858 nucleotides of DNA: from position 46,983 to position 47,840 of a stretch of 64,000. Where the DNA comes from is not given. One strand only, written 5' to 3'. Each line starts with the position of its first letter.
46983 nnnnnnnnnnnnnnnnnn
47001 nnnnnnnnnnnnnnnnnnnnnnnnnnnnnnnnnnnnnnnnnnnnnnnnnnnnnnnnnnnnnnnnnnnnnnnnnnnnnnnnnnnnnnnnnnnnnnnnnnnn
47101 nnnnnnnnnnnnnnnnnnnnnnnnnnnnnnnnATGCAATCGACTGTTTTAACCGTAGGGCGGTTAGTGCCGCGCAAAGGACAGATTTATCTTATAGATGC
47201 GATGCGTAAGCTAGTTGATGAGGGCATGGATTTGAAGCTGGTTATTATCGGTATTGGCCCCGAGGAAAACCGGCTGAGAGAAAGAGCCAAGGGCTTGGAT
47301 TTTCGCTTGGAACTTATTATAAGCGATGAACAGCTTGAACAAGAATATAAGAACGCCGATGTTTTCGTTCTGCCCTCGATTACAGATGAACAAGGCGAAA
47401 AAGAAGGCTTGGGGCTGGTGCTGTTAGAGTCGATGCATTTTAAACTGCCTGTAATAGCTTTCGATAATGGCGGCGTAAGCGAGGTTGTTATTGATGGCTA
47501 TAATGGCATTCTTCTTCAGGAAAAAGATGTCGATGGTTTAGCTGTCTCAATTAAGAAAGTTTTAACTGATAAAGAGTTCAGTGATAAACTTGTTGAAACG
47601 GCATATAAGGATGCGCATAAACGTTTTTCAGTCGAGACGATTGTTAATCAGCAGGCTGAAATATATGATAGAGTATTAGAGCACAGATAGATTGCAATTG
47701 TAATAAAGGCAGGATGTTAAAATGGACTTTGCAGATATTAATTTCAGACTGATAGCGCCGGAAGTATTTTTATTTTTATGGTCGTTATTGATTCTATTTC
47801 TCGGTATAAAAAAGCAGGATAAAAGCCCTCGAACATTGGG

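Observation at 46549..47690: Glycosyltransferase split into two genes and embedded between nuoM and nuoN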

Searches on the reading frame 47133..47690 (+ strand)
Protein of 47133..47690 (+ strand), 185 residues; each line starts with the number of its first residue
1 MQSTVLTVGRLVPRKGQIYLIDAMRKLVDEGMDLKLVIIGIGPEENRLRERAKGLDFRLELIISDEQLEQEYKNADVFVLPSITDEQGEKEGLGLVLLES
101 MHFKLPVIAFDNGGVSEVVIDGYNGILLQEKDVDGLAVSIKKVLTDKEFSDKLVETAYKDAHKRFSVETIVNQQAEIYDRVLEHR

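Call 3: search_protein_families(library=pfam, proteins=[window:47133-47690:+], max_evalue=0.01)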
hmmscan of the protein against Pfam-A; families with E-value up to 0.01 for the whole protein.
window:47133-47690:+ (185 aa): 3 families
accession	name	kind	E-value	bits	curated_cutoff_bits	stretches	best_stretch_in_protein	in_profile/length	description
PF00534.26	Glycos_transf_1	-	1.3e-39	135.9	26.4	1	3-159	16-171/172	Glycosyl transferases group 1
PF13692.12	Glyco_trans_1_4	-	5.4e-33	114.7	27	1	3-146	2-142/142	Glycosyl transferases group 1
PF20706.3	GT4-conflict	-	8e-09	35.4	26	1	3-140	198-336/385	Family 4 Glycosyltransferase in conflict systems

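Call 12: find_homologous_proteins(query=window:47133-47687:+, max_evalue=1e-10)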
Query window:47133-47687:+ (185 aa): 49 proteins with E <= 1e-10 among 238 candidates.
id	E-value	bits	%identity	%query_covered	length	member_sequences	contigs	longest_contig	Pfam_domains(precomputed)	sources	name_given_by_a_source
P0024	1.7e-111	388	100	100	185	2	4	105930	PF00534.27,PF20706.4,PF13692.13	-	-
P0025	7.7e-96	337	86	99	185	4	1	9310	PF00534.27,PF20706.4,PF13692.13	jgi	-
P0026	6.8e-90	317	81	98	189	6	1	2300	PF00534.27,PF20706.4,PF13692.13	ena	-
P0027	1.4e-88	313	81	99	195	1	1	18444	PF00534.27,PF20706.4,PF13692.13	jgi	-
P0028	2.2e-88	312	77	99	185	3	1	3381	PF00534.27,PF20706.4,PF13692.13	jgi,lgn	jgi:glycosyltransferase involved in cell wall biosynthesis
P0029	3.7e-87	309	77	99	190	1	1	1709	PF00534.27,PF20706.4,PF13692.13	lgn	-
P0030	5.4e-87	308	76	99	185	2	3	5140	PF00534.27,PF20706.4,PF13692.13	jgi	jgi:glycosyltransferase involved in cell wall biosynthesis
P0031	1.0e-85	304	75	99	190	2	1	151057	PF00534.27,PF20706.4,PF13692.13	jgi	-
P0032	1.3e-85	303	75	99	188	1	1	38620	PF00534.27,PF20706.4,PF13692.13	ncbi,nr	ncbi:MAG: glycosyltransferase family 4 protein [candidate division Zixibacteria bacterium]|nr:glycos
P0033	3.0e-85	302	74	99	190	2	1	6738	PF00534.27,PF20706.4,PF13692.13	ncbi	-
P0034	7.1e-85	301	77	99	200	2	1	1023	PF00534.27,PF20706.4,PF13692.13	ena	-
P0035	1.8e-84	300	75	99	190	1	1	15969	PF00534.27,PF20706.4,PF13692.13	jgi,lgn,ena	-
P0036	2.2e-83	296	76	98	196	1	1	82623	PF00534.27,PF20706.4,PF13692.13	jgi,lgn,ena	-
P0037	4.4e-83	295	73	99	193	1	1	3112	PF00534.27,PF20706.4,PF13692.13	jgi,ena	-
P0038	8.6e-80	285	70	98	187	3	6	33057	PF00534.27,PF20706.4,PF13692.13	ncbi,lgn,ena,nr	ncbi:MAG: hypothetical protein B6D58_00295 [candidate division Zixibacteria bacterium 4484_95]|nr:MA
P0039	2.2e-64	234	62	100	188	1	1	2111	PF00534.27,PF20706.4,PF13692.13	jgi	jgi:glycosyltransferase involved in cell wall biosynthesis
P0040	6.7e-63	230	56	100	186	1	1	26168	PF00534.27,PF13524.13,PF20706.4,PF13692.13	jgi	-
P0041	7.3e-63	229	58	100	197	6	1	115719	PF00534.27,PF20706.4,PF13692.13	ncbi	-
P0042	1.1e-62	229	59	98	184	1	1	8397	PF00534.27,PF13524.13,PF20706.4,PF13692.13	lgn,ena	-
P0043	5.9e-62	226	58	100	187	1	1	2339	PF00534.27,PF13524.13,PF20706.4,PF13692.13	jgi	jgi:glycosyltransferase involved in cell wall biosynthesis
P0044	8.1e-62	226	59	100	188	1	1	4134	PF00534.27,PF20706.4,PF13692.13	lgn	-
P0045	3.0e-61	224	58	100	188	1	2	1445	PF00534.27,PF20706.4,PF13692.13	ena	-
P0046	4.1e-61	224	61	100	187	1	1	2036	PF00534.27,PF20706.4,PF13692.13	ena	-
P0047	8.8e-61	223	58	100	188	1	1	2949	PF00534.27,PF20706.4,PF13692.13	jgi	jgi:glycosyltransferase involved in cell wall biosynthesis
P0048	1.1e-60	222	60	99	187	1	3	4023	PF00534.27,PF13524.13,PF20706.4,PF13692.13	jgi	jgi:glycosyltransferase involved in cell wall biosynthesis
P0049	2.1e-60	221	55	99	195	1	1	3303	PF00534.27,PF13524.13,PF20706.4,PF13692.13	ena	-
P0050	2.5e-60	221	57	98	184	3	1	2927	PF00534.27,PF13524.13,PF20706.4,PF13692.13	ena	-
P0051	4.5e-60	220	58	100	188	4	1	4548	PF00534.27,PF20706.4,PF13692.13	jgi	jgi:glycosyltransferase involved in cell wall biosynthesis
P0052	1.1e-59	219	56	100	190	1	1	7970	PF00534.27,PF13524.13,PF20706.4,PF13692.13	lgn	-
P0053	2.3e-59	218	56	99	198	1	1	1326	PF00534.27,PF13524.13,PF20706.4,PF13692.13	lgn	-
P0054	5.4e-59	217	55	99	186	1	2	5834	PF00534.27,PF13524.13,PF20706.4,PF13692.13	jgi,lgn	jgi:glycosyltransferase involved in cell wall biosynthesis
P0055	1.6e-58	215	57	100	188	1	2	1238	PF00534.27,PF20706.4,PF13692.13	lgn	-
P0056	6.1e-58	213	55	100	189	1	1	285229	PF00534.27,PF13524.13,PF20706.4,PF13692.13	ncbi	-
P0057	5.3e-56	207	52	98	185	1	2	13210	PF00534.27,PF13524.13,PF20706.4,PF13692.13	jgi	-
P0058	2.0e-55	205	54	99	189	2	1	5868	PF00534.27,PF13524.13,PF20706.4,PF13692.13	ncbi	-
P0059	1.6e-52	196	58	90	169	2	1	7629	PF00534.27,PF20706.4,PF13692.13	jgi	jgi:glycosyltransferase involved in cell wall biosynthesis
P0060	1.3e-47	180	58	83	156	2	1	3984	PF00534.27,PF13524.13,PF20706.4,PF13692.13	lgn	-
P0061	1.4e-31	128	42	97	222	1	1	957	PF00534.27,PF13524.13,PF20706.4,PF13692.13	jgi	jgi:glycosyltransferase involved in cell wall biosynthesis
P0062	3.2e-30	123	40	96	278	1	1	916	PF00534.27,PF13477.13,PF13524.13,PF13439.13,PF20706.4,PF13692.13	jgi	jgi:glycosyltransferase involved in cell wall biosynthesis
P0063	2.3e-25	107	43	88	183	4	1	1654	PF00534.27,PF13524.13,PF20706.4,PF13692.13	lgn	-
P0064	6.1e-22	96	39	94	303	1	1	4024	PF00534.27,PF13477.13,PF13439.13,PF20706.4,PF13692.13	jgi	-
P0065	2.0e-20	91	41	91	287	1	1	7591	PF00534.27,PF20706.4,PF13692.13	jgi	jgi:glycosyltransferase involved in cell wall biosynthesis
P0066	4.4e-19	87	36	96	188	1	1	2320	PF00534.27,PF20706.4,PF13692.13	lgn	-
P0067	9.5e-15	73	37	94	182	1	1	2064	PF00534.27,PF13692.13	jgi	jgi:glycosyltransferase involved in cell wall biosynthesis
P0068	2.8e-12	65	35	83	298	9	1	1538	PF00534.27,PF13579.13,PF13524.13,PF13439.13,PF20706.4,PF13692.13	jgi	jgi:glycosyltransferase involved in cell wall biosynthesis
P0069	4.4e-12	64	33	69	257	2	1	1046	PF00534.27,PF13579.13,PF13524.13,PF13439.13,PF20706.4,PF13692.13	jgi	-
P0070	9.9e-12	63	34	89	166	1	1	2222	PF00534.27,PF13524.13,PF20706.4,PF13692.13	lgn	-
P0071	1.2e-11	63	36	79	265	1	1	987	PF00534.27,PF13439.13,PF20706.4,PF13692.13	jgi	jgi:glycosyltransferase involved in cell wall biosynthesis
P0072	9.7e-11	60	37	75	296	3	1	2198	PF00534.27,PF13439.13,PF20706.4,PF13692.13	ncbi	-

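Call 14: find_encoding_contigs(protein=P0056, flank=8000, max_places=1)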
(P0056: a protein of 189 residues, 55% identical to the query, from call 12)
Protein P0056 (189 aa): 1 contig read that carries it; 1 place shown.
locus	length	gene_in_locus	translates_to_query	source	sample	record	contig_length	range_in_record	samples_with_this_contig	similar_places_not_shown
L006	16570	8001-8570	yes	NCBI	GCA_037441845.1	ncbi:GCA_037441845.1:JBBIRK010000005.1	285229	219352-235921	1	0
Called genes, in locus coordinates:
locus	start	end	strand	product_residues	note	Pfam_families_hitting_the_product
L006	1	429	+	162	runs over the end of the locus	PF00329:Complex1_30kDa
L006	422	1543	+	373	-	PF00346:Complex1_49kDa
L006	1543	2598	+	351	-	PF00146:NADHdh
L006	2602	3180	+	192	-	PF00037:Fer4 (faint), PF12838:Fer4_7, PF13187:Fer4_9 (weak), PF13484:Fer4_16 (faint)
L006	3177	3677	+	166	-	PF00499:Oxidored_q3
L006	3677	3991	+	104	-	PF00420:Oxidored_q2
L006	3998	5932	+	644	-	PF00662:Proton_antipo_N, PF00361:Proton_antipo_M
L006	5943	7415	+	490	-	PF00361:Proton_antipo_M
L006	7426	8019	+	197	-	PF13477:Glyco_trans_4_2 (faint), PF13439:Glyco_transf_4, PF13579:Glyco_trans_4_4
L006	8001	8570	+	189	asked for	PF00534:Glycos_transf_1, PF13692:Glyco_trans_1_4, PF20706:GT4-conflict, PF13524:Glyco_trans_1_2 (weak)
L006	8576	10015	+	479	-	PF00361:Proton_antipo_M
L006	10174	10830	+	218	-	PF04367:DUF502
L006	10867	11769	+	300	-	PF00359:PTS_EIIA_2, PF00571:CBS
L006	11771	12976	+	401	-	PF01699:Na_Ca_ex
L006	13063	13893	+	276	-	PF01435:Peptidase_M48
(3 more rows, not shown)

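Call 15: find_encoding_contigs(protein=P0057, flank=8000, max_places=1)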
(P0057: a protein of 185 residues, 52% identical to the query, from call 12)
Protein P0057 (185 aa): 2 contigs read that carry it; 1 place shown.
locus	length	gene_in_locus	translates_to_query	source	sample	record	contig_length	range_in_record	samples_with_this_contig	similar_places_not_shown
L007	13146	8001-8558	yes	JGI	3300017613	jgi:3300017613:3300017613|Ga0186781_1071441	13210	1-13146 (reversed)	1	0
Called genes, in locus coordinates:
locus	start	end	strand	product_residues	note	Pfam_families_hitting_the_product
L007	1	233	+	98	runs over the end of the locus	PF01058:Oxidored_q6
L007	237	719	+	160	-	PF00329:Complex1_30kDa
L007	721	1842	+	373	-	PF00374:NiFeSe_Hases (faint), PF00346:Complex1_49kDa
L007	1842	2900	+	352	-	PF00146:NADHdh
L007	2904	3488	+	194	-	PF14697:Fer4_21 (faint), PF00037:Fer4 (faint), PF12838:Fer4_7 (weak)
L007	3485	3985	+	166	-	PF00499:Oxidored_q3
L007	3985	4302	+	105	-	PF00420:Oxidored_q2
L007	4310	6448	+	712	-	PF00662:Proton_antipo_N, PF00361:Proton_antipo_M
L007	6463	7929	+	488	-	PF00361:Proton_antipo_M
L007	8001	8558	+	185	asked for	PF00534:Glycos_transf_1, PF13692:Glyco_trans_1_4, PF20706:GT4-conflict, PF13524:Glyco_trans_1_2 (weak)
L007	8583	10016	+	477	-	PF00361:Proton_antipo_M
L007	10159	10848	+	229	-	PF04367:DUF502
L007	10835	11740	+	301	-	PF00359:PTS_EIIA_2, PF00571:CBS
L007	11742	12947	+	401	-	PF01699:Na_Ca_ex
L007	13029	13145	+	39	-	?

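Call 16: find_encoding_contigs(protein=P0041, flank=8000, max_places=1)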
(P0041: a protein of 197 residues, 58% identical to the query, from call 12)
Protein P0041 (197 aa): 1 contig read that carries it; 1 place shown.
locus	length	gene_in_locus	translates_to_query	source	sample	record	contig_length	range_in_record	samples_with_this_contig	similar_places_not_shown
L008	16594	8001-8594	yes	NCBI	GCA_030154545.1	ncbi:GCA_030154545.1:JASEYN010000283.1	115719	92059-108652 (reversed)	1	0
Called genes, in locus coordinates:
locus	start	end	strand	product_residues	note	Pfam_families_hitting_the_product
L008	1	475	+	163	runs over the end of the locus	PF00329:Complex1_30kDa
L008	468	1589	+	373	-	PF00346:Complex1_49kDa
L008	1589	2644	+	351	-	PF00146:NADHdh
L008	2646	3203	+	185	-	PF00037:Fer4 (faint), PF12838:Fer4_7 (weak), PF13187:Fer4_9 (faint)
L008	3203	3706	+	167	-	PF00499:Oxidored_q3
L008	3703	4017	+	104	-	PF00420:Oxidored_q2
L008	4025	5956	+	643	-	PF00662:Proton_antipo_N, PF00361:Proton_antipo_M, PF01010:Proton_antipo_C (faint)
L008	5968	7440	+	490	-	PF00361:Proton_antipo_M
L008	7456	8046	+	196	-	PF13439:Glyco_transf_4, PF13579:Glyco_trans_4_4, PF13477:Glyco_trans_4_2 (weak)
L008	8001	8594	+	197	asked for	PF00534:Glycos_transf_1, PF20706:GT4-conflict, PF13692:Glyco_trans_1_4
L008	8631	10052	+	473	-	PF00361:Proton_antipo_M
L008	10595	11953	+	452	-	-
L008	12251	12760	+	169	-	PF10543:ORF6N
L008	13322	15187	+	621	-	PF01541:GIY-YIG, PF27096:UvrC_M, PF02151:UVR, PF22920:UvrC_RNaseH, PF08459:UvrC_RNaseH_dom, PF12826:HHH_2 (weak), PF14520:HHH_5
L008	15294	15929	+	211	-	PF00753:Lactamase_B, PF23023:Anti-Pycsar_Apyc1, PF19583:ODP, PF12706:Lactamase_B_2 (weak)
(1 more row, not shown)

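Call 19: find_related_loci(query=A1, collection=genome_contigs, flank=5000)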
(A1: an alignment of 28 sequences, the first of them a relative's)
Query A1 (185 aa) in genome_contigs; peptide patterns used: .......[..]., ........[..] (x = any residue, [..] = any of these).
222 stretches matched a pattern; 195 encode a relative of the query (tblastn E <= 1e-3); the best 80 are kept; 80 distinct loci.
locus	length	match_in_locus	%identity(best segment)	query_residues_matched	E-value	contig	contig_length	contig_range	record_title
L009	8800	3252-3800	75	1-183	1e-92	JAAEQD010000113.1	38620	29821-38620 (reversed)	MAG: Candidatus Zixiibacteriota bacterium isolate Gpa_9 GpaG_CONTIG1284049, whole genome shotgun sequence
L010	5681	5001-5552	74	1-184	1e-91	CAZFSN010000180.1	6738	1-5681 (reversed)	MAG TPA_asm: uncultured Ignavibacteria bacterium isolate binchicken_co129_624 genome assembly, contig: NODE_38593_length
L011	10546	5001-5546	69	1-182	1e-85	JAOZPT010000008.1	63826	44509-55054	MAG: Candidatus Zixiibacteriota bacterium isolate GMC4.metabat2.266 GMC4_167_length_63826_cov_10.168541, whole genome sh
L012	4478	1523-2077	59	1-185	3e-71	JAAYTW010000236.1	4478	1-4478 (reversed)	MAG: Candidatus Zixiibacteriota bacterium isolate AS27yjCOA_100 115339_AS27, whole genome shotgun sequence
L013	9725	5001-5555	58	1-185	2e-68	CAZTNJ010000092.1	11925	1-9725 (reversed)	MAG TPA_asm: uncultured Ignavibacteria bacterium isolate binchicken_co44_148 genome assembly, contig: NODE_6396_length_1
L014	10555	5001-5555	55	1-185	1e-64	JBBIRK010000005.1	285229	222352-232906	MAG: Candidatus Zixiibacteriota bacterium isolate STS170223_bin_348 NODE_29_length_285229_cov_15.123290, whole genome sh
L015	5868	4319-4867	54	1-183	9e-60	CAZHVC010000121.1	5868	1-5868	MAG TPA_asm: uncultured Ignavibacteria bacterium isolate binchicken_co274_505 genome assembly, contig: NODE_31983_length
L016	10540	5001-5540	39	5-178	2e-32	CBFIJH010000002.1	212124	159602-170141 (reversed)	MAG: Candidatus Poseidoniaceae archaeon isolate Co_bin_759_indstr genome assembly, contig: Co_bin_759_indstr_c2, whole g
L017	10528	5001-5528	40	5-172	7e-32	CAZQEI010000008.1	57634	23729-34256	MAG TPA_asm: uncultured Gammaproteobacteria bacterium isolate SRP272421_co2_478 genome assembly, contig: NODE_824_length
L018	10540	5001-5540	38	5-178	6e-31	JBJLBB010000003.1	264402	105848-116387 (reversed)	MAG: Candidatus Poseidoniaceae archaeon isolate LRMED-012 MGIIa-LRMED-012-C3, whole genome shotgun sequence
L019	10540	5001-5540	39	5-178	2e-30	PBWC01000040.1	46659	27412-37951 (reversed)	MAG: Methanobacteriota archaeon isolate RS406 43077, whole genome shotgun sequence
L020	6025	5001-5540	36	4-183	1e-29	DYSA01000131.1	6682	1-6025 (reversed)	MAG TPA_asm: Fibrobacter succinogenes isolate SulCav_PC08_3_44_16 SulCav_PC08-3_10407_length_6682_cov_9.278105, whole ge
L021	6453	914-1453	37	5-178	5e-29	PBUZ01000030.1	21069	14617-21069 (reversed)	MAG: Methanobacteriota archaeon isolate RS440 60306, whole genome shotgun sequence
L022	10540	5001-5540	40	5-178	4e-29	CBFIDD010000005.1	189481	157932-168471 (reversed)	MAG: Poseidonia sp. isolate Co_bin_387_strict genome assembly, contig: Co_bin_387_strict_c5, whole genome shotgun sequen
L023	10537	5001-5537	35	2-176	2e-28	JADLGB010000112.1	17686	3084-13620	MAG: Candidatus Hydrogenedentota bacterium isolate SJ408 c_000000560647, whole genome shotgun sequence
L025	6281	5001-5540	37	3-182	7e-29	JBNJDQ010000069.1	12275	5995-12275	MAG: Fibrobacterota bacterium isolate Y23_30dBSe4.bin.47 NODE_5404_length_12275_cov_8.250739, whole genome shotgun seque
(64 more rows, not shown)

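Call 21: find_encoding_contigs(protein=P0040, flank=8000, max_places=1)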
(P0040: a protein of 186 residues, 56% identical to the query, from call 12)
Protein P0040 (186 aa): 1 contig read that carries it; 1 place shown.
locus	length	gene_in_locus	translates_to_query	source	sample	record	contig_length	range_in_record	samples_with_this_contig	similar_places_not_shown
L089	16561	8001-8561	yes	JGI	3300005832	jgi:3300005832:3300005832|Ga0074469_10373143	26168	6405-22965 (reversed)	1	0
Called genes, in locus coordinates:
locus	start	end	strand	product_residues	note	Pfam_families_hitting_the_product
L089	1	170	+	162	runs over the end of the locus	PF00329:Complex1_30kDa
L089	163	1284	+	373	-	PF00374:NiFeSe_Hases (faint), PF00346:Complex1_49kDa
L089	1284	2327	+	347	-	PF00146:NADHdh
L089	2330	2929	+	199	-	PF00037:Fer4 (faint), PF12838:Fer4_7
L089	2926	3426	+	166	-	PF00499:Oxidored_q3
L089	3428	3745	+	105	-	PF00420:Oxidored_q2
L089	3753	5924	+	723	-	PF00662:Proton_antipo_N, PF00361:Proton_antipo_M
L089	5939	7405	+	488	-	PF00361:Proton_antipo_M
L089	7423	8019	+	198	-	PF13439:Glyco_transf_4, PF13579:Glyco_trans_4_4, PF13477:Glyco_trans_4_2 (weak)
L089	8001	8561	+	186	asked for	PF00534:Glycos_transf_1, PF13692:Glyco_trans_1_4, PF20706:GT4-conflict, PF13524:Glyco_trans_1_2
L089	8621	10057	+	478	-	PF00361:Proton_antipo_M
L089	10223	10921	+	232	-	PF04367:DUF502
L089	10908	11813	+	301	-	PF00359:PTS_EIIA_2, PF00571:CBS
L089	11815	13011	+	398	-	PF01699:Na_Ca_ex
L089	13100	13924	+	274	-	PF01435:Peptidase_M48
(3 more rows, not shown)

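Call 22: find_encoding_contigs(protein=P0042, flank=8000, max_places=1)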
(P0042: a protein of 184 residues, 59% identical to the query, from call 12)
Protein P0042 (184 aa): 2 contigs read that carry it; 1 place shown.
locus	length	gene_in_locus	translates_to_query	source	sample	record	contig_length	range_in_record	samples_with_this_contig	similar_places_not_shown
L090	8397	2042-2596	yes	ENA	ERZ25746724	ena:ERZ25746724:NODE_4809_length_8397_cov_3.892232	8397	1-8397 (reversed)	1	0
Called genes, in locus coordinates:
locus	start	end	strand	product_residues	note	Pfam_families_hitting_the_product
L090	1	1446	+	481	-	?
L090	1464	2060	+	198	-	PF13439:Glyco_transf_4, PF13579:Glyco_trans_4_4 (weak)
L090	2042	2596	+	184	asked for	PF00534:Glycos_transf_1, PF13692:Glyco_trans_1_4, PF20706:GT4-conflict, PF13524:Glyco_trans_1_2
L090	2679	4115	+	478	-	PF00361:Proton_antipo_M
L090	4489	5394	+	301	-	PF00359:PTS_EIIA_2, PF00571:CBS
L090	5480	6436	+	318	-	PF01699:Na_Ca_ex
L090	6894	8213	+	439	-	PF01595:CNNM, PF00571:CBS (weak), PF03471:CorC_HlyC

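Call 24: search_protein_families(library=pfam, proteins=[L011:103-1026:+, L011:1028-2143:+, L011:2140-3156:+, L011:3373-4329:+, L011:5712-6602:+, L011:6599-7648:+, L011:7645-8637:+, L011:8792-9280:+, L011:9281-10069:+], max_evalue=0.0001)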
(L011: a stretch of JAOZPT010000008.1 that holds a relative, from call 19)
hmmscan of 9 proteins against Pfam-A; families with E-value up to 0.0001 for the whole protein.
L011:103-1026:+ (307 aa): 3 families
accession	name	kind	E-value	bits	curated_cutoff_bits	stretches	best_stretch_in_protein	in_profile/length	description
PF13181.12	TPR_8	-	6.2e-05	23.3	25.7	0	158-186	5-33/34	Tetratricopeptide repeat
PF07719.23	TPR_2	-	6.3e-05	23.2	27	0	158-186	5-33/34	Tetratricopeptide repeat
PF13428.12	TPR_14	-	7.4e-05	23.5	23.5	0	157-195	4-42/44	Tetratricopeptide repeat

L011:1028-2143:+ (371 aa): 6 families
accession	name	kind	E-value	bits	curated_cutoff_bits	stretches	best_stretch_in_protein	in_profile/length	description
PF00534.26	Glycos_transf_1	-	8.9e-39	133.2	26.4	1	188-344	12-169/172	Glycosyl transferases group 1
PF13692.12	Glyco_trans_1_4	-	5.3e-32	111.5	27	1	191-333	1-142/142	Glycosyl transferases group 1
PF13439.12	Glyco_transf_4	-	2.3e-21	77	28.5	1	18-178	2-169/170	Glycosyltransferase Family 4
PF20706.3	GT4-conflict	-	4.3e-12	46.1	26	1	154-308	160-322/385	Family 4 Glycosyltransferase in conflict systems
PF13579.12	Glyco_trans_4_4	-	5e-09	37.1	29.7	1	18-174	1-158/158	Glycosyl transferase 4-like domain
PF13524.12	Glyco_trans_1_2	-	4.5e-07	30.3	25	1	218-345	10-126/144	Glycosyl transferase-like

L011:2140-3156:+ (338 aa): 1 family
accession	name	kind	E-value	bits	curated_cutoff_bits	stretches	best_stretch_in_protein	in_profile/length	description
PF03706.18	LPG_synthase_TM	-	3.3e-45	155.3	33.4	1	8-315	1-302/302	Lysylphosphatidylglycerol synthase TM region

L011:3373-4329:+ (318 aa): 2 families
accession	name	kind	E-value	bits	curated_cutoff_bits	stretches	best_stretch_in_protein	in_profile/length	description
PF00535.33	Glycos_transf_2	-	4.1e-33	115.1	23.3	1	10-171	1-166/168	Glycosyl transferase family 2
PF10111.15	Glyco_tranf_2_2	-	1.1e-07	32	27.3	1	10-100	1-91/276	Glycosyltransferase like family 2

L011:5712-6602:+ (296 aa): 3 families
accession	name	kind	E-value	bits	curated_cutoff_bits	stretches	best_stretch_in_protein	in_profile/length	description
PF00535.33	Glycos_transf_2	-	1.7e-27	96.9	23.3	1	20-143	1-130/168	Glycosyl transferase family 2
PF10111.15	Glyco_tranf_2_2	-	4.8e-12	46.4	27.3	1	26-229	7-211/276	Glycosyltransferase like family 2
PF13641.12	Glyco_tranf_2_3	-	6.6e-11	43.1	27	1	18-242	2-219/230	Glycosyltransferase like family 2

L011:6599-7648:+ (349 aa): 1 family
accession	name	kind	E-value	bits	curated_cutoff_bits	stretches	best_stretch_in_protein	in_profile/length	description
PF00953.26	Glycos_transf_4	-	8.6e-37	127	27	1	83-236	2-158/160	Glycosyl transferase family 4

L011:7645-8637:+ (330 aa): 2 families
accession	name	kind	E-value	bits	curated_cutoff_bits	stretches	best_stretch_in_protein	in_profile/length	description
PF03255.19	ACCA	-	3.8e-141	470.2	23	1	6-324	1-310/310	Acetyl co-enzyme A carboxylase carboxyltransferase-like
PF01039.27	Carboxyl_trans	-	3.4e-22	79.2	22.3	1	97-275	282-462/493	Carboxyl transferase domain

L011:8792-9280:+ (162 aa): 1 family
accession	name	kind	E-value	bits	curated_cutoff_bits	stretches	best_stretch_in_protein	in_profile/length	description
PF00359.27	PTS_EIIA_2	-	5.7e-38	130.6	27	1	18-159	2-142/144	Phosphoenolpyruvate-dependent sugar phosphotransferase system, EIIA 2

L011:9281-10069:+ (262 aa): 1 family
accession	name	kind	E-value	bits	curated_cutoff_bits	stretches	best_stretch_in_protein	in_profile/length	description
PF04085.20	MreC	-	9.8e-41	139.4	28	1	113-258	1-146/147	Rod shape-determining protein MreC, barrel core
